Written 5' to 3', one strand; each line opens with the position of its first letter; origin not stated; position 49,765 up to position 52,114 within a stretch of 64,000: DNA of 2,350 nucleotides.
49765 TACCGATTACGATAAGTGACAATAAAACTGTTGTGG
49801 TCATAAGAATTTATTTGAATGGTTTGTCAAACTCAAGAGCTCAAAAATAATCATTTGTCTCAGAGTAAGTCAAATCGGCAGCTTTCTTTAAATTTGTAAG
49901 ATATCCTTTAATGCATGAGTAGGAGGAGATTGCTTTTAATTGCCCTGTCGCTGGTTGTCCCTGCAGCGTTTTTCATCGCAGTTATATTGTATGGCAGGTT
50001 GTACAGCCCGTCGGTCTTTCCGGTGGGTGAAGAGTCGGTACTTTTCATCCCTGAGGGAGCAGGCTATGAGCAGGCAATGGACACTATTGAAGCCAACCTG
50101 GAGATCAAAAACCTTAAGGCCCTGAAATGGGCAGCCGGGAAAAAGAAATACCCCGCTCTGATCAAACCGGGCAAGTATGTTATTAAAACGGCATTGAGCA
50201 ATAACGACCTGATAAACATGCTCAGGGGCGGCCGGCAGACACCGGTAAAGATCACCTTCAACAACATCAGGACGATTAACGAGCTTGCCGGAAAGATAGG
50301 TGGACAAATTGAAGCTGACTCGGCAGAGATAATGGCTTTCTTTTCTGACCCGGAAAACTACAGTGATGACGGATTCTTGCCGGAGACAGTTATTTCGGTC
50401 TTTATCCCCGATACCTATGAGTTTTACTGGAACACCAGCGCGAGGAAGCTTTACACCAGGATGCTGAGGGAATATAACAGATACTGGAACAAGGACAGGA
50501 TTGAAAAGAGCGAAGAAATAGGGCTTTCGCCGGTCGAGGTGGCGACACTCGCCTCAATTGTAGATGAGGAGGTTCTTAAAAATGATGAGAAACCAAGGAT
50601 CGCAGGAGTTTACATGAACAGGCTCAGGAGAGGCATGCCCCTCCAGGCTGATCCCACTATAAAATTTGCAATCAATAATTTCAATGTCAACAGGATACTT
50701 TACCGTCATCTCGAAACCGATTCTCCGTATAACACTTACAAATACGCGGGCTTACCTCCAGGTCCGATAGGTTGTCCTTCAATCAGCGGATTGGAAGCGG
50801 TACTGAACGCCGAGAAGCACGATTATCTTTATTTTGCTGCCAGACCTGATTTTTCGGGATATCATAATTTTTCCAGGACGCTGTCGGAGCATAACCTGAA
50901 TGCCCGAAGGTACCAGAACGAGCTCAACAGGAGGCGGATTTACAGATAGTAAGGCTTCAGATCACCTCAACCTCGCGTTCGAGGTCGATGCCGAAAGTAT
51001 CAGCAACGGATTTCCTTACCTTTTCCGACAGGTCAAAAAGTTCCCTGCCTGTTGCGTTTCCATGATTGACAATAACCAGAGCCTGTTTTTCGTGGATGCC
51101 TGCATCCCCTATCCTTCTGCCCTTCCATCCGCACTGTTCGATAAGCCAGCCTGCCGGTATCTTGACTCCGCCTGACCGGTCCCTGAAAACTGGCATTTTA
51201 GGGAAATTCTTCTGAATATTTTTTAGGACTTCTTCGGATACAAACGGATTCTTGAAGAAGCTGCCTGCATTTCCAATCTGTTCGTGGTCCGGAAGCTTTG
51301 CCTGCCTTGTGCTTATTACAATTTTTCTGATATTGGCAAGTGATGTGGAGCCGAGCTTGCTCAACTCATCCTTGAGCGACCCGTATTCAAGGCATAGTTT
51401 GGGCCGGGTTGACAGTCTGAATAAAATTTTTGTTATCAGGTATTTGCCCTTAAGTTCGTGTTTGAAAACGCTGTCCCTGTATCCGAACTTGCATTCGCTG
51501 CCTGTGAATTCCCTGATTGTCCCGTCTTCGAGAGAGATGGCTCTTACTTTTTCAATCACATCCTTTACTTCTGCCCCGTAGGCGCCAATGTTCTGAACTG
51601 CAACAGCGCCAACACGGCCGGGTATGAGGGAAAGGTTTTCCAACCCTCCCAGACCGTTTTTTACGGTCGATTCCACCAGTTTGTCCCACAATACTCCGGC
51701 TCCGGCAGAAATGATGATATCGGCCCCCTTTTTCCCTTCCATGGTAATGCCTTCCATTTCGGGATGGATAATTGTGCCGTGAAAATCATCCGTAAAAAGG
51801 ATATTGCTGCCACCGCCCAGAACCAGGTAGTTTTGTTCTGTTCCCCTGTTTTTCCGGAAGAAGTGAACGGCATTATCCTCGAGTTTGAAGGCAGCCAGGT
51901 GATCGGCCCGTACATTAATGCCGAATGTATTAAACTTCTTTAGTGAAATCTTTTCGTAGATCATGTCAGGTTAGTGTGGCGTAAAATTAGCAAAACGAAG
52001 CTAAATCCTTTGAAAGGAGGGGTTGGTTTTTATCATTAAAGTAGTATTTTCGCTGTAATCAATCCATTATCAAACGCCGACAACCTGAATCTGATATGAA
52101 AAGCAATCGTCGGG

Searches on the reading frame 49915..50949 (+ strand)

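Call 31: search_protein_families(library=pfam, proteins=[window:49915-50949:+], max_evalue=0.00001)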
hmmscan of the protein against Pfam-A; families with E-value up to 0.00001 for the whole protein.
window:49915-50949:+ (344 aa): 1 family
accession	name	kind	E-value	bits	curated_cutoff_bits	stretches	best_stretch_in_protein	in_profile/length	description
PF02618.21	YceG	-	4.2e-80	269.6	32.4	1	45-331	3-274/275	YceG-like family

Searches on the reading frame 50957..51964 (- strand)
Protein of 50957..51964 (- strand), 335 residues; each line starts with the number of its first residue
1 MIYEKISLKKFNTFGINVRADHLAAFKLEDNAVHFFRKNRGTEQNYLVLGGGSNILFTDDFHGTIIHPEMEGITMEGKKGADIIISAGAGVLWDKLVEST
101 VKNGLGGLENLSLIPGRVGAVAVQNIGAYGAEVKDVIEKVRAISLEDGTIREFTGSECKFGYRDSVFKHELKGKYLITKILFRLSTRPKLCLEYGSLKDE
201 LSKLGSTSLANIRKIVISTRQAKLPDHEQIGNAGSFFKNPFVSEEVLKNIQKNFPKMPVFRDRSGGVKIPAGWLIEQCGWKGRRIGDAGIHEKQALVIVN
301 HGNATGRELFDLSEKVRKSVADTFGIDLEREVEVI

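Call 31: search_protein_families(library=pfam, proteins=[window:50957-51964:-], max_evalue=0.00001)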
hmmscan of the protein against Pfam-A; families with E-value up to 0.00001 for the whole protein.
window:50957-51964:- (335 aa): 2 families
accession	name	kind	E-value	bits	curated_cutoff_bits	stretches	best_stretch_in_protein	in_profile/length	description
PF02873.21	MurB_C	-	2.4e-31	108.3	27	1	212-335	2-99/99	UDP-N-acetylenolpyruvoylglucosamine reductase, C-terminal domain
PF01565.28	FAD_binding_4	-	7.3e-16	58.6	26.4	1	39-153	20-138/139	FAD binding domain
